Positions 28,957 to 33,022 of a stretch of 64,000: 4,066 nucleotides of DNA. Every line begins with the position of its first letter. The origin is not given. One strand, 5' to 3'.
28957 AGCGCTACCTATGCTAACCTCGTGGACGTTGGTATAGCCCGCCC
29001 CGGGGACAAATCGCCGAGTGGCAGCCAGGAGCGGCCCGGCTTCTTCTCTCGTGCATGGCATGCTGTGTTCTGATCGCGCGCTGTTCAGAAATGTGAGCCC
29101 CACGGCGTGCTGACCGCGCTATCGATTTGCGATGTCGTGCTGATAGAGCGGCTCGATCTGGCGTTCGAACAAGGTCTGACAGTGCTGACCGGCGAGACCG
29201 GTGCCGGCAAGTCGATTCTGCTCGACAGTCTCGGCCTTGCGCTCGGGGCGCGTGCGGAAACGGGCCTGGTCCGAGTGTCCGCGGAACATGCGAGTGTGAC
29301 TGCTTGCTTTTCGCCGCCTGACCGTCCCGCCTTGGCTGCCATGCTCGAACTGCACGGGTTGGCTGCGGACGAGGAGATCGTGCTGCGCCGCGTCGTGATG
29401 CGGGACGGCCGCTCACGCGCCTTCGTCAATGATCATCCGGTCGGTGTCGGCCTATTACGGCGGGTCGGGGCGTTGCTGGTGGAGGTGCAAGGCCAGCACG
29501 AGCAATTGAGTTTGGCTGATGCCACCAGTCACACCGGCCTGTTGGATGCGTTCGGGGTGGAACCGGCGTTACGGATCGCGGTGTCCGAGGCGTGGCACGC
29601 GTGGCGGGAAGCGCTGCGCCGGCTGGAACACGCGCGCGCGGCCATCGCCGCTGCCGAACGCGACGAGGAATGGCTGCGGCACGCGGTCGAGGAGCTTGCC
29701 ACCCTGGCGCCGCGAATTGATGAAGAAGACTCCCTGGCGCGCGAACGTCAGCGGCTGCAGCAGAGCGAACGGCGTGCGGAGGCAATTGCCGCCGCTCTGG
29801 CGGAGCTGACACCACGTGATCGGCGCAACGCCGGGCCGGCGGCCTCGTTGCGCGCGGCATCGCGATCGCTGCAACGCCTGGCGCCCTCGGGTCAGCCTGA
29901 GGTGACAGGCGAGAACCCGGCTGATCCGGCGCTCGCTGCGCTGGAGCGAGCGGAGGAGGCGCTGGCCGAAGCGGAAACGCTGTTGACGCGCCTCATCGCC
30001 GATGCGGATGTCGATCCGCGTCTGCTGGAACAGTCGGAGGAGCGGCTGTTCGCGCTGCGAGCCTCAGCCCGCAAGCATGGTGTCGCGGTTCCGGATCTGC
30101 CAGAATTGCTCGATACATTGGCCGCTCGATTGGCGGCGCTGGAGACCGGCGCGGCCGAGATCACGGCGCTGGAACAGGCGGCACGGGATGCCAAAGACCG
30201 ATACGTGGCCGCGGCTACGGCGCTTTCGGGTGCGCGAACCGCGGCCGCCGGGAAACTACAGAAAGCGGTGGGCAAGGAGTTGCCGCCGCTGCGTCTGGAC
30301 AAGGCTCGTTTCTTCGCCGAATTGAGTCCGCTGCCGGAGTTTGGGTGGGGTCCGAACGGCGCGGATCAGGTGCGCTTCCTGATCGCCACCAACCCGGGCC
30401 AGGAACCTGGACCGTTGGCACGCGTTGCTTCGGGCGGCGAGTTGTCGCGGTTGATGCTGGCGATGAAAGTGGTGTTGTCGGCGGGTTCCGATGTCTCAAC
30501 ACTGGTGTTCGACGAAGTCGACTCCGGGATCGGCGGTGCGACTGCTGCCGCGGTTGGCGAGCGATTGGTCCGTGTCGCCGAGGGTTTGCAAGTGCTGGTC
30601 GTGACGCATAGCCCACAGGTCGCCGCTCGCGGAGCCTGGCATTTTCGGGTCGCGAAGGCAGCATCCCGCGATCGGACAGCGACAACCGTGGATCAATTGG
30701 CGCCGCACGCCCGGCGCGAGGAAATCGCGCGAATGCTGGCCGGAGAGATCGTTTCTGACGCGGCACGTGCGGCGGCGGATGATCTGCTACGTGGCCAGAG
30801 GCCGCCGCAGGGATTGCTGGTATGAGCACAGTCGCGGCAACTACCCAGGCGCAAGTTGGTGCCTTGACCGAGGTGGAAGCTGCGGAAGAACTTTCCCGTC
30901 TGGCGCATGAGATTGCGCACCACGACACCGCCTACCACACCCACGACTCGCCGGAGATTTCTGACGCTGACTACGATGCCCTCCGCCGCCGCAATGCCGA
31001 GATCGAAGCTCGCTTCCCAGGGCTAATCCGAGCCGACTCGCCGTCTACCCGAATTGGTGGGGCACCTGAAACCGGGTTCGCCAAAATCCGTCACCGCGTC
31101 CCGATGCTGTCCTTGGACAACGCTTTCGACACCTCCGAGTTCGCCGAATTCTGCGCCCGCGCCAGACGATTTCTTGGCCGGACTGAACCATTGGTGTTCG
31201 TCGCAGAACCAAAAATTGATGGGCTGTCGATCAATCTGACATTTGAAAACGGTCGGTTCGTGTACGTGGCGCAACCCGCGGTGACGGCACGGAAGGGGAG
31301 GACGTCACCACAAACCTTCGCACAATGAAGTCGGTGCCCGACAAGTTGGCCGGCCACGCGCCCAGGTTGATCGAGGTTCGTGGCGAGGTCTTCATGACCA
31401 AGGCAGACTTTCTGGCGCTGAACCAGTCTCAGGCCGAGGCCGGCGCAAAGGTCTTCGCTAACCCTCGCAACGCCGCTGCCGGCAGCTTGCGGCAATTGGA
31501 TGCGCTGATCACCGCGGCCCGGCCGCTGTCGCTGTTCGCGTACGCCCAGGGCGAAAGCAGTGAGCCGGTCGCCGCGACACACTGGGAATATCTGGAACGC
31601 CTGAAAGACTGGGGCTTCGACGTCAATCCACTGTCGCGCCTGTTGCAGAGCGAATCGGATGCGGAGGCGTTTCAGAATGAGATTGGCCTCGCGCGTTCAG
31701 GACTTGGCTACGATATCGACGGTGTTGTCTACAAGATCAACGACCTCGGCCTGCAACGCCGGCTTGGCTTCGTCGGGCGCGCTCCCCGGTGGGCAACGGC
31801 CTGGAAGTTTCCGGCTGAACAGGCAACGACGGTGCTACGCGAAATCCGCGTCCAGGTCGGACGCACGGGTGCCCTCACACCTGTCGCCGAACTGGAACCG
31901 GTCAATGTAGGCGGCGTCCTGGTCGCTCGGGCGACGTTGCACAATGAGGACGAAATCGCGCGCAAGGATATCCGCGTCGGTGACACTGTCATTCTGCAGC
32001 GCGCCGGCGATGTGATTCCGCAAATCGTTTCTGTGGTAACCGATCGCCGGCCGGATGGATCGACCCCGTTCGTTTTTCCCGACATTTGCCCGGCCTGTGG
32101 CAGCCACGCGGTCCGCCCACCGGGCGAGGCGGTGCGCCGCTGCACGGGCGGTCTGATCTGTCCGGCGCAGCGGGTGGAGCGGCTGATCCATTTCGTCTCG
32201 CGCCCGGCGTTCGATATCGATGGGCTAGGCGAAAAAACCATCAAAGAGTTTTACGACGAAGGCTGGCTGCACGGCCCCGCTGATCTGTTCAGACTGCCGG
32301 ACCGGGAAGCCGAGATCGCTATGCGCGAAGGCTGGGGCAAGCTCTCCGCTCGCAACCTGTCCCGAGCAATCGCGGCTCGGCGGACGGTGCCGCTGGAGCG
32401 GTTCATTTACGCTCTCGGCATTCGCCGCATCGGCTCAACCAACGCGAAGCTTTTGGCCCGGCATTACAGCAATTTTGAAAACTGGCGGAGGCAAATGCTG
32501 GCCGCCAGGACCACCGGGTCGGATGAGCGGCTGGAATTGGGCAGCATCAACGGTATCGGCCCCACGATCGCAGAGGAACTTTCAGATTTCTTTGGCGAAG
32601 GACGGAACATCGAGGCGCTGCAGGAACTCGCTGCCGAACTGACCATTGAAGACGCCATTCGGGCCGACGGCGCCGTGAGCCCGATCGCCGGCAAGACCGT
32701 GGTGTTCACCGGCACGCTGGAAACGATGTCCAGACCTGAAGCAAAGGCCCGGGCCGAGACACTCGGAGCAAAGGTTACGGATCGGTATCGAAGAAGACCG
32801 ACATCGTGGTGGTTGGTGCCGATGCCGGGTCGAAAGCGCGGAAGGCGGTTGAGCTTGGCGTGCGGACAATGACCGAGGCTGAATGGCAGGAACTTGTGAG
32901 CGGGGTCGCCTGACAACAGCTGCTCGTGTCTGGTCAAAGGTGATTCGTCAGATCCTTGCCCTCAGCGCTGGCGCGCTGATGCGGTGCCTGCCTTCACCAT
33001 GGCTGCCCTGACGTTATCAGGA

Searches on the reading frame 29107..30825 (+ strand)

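Call 16: search_protein_families(library=pfam, proteins=[window:29107-30825:+], max_evalue=0.01)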
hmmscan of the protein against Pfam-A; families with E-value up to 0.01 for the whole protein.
window:29107-30825:+ (572 aa): 5 families
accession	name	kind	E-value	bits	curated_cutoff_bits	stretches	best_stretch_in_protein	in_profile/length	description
PF02463.25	SMC_N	-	3.6e-14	53.2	40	1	14-517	16-213/220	RecF/RecN/SMC N terminal domain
PF13476.12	AAA_23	-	2.3e-08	35.3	27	1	5-50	2-47/201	AAA domain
PF13304.12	AAA_21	-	2.8e-08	34.6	27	1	451-505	247-302/304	AAA domain, putative AbiEii toxin, Type IV TA system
PF13401.12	AAA_22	-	7.7e-05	23.5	27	1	21-60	4-42/130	AAA domain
PF13555.12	AAA_29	-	0.00074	19.7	27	1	19-45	18-45/61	P-loop containing region of AAA domain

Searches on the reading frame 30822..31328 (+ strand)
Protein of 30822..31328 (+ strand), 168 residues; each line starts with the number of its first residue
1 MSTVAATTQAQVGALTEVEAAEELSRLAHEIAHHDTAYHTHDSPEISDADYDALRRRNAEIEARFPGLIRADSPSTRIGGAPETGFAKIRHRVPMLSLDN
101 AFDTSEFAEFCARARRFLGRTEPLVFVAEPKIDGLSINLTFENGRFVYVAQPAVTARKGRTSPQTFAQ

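Call 16: search_protein_families(library=pfam, proteins=[window:30822-31328:+], max_evalue=0.01)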
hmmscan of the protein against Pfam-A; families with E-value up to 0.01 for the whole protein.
window:30822-31328:+ (168 aa): 2 families
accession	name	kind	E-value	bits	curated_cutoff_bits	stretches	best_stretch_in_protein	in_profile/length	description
PF01653.23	DNA_ligase_aden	-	8.3e-19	68.5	27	1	84-148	2-66/253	NAD-dependent DNA ligase adenylation domain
PF22745.1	Nlig-Ia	-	5.6e-05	24.2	27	1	21-70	3-52/92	DNA ligase-like, N-terminal NAD+-binding domain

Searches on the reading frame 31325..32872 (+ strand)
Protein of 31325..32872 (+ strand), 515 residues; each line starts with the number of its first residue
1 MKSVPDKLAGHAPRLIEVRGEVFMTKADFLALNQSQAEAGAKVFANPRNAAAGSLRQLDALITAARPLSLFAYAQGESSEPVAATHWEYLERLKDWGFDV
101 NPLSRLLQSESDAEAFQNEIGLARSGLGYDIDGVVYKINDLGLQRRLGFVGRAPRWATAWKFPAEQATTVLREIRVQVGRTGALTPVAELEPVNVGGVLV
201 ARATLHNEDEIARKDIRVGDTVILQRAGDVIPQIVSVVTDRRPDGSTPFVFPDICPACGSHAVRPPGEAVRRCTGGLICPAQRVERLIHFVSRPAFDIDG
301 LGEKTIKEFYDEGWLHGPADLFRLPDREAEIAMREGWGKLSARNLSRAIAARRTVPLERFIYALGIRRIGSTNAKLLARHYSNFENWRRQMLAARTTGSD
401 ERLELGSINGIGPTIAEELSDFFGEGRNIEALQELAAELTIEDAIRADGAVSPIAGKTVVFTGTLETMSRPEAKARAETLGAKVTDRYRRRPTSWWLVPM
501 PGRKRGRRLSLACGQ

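Call 16: search_protein_families(library=pfam, proteins=[window:31325-32872:+], max_evalue=0.01)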
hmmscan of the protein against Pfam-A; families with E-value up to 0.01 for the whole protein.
window:31325-32872:+ (515 aa): 6 families
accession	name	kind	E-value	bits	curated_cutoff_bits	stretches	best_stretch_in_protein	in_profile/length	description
PF01653.23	DNA_ligase_aden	-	8.7e-54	183.1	27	1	2-165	87-253/253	NAD-dependent DNA ligase adenylation domain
PF03120.22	DNA_ligase_OB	-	3.5e-35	120.2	32.9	1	168-244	1-77/79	NAD-dependent DNA ligase OB-fold domain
PF12826.13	HHH_2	-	2.7e-13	50.3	27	1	359-430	1-62/64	Helix-hairpin-helix motif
PF03119.21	DNA_ligase_ZBD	-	2.5e-10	40.5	25.8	1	255-281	2-27/27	NAD-dependent DNA ligase C4 zinc finger domain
PF00533.33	BRCT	-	0.00019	22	21.3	1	454-491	6-42/78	BRCA1 C Terminus (BRCT) domain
PF14520.12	HHH_5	-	0.0013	19.6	27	0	404-437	3-34/57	Helix-hairpin-helix domain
